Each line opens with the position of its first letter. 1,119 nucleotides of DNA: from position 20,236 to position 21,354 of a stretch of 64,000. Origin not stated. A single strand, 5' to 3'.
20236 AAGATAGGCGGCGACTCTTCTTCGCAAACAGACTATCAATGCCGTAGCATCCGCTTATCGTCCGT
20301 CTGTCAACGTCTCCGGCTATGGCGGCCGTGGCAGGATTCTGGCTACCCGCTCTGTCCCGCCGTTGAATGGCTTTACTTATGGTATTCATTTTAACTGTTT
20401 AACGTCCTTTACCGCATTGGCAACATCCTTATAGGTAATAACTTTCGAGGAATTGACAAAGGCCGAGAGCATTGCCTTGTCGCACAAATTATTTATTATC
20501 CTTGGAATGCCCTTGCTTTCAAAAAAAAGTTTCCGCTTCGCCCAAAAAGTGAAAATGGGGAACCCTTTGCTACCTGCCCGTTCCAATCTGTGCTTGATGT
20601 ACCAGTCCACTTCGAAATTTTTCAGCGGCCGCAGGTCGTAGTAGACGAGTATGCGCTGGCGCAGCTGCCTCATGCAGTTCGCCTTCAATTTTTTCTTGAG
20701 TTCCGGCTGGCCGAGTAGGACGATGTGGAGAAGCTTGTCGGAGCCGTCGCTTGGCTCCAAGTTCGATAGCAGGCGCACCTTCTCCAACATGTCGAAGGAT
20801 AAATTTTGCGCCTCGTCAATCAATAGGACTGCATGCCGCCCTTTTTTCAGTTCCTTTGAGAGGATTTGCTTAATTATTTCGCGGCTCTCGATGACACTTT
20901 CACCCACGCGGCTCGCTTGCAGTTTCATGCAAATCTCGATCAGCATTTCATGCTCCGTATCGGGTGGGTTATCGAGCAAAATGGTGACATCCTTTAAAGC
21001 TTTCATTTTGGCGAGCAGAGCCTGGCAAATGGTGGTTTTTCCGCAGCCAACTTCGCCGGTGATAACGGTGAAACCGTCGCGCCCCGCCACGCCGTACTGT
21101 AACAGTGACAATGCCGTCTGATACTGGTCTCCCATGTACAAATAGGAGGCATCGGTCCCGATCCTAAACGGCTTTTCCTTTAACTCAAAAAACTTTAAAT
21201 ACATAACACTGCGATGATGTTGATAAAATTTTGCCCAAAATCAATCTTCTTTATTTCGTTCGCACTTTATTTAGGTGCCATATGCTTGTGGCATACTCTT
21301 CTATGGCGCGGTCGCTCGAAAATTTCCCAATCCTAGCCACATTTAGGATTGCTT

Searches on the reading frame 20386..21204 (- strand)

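Call 12: search_protein_families(library=pfam, proteins=[window:20386-21204:-], max_evalue=0.001)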
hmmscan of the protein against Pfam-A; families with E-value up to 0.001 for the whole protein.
window:20386-21204:- (272 aa): 10 families
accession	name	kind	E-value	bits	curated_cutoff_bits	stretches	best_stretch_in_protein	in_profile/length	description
PF13401.12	AAA_22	-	1e-24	87.7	27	1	42-173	4-130/130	AAA domain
PF13191.12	AAA_16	-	2.9e-06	28.3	32.6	1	28-152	9-161/167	AAA ATPase domain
PF00004.35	AAA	-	3.8e-06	27.8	21.2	1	48-135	3-69/131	ATPase family associated with various cellular activities (AAA)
PF13245.12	AAA_19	-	1.9e-05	25.3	25.1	1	44-152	12-116/134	AAA domain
PF13173.12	AAA_14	-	3.7e-05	24.2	27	1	45-148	4-86/129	AAA domain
PF09848.15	SLFN-g3_helicase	-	3.9e-05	23.5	24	1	46-136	4-92/354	Schlafen group 3, DNA/RNA helicase domain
PF20720.3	nSTAND3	-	0.00011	22.3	27.2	1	42-82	16-56/155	Novel STAND NTPase 3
PF01637.24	ATPase_2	-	0.00018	21.8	33.2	1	41-162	18-152/225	ATPase domain predominantly from Archaea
PF01443.25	Viral_helicase1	-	0.00045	20.5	21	0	47-137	2-73/228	Viral superfamily 1 RNA helicase core domain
PF13604.12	AAA_30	-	0.00056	20.1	27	0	36-143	11-108/191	AAA domain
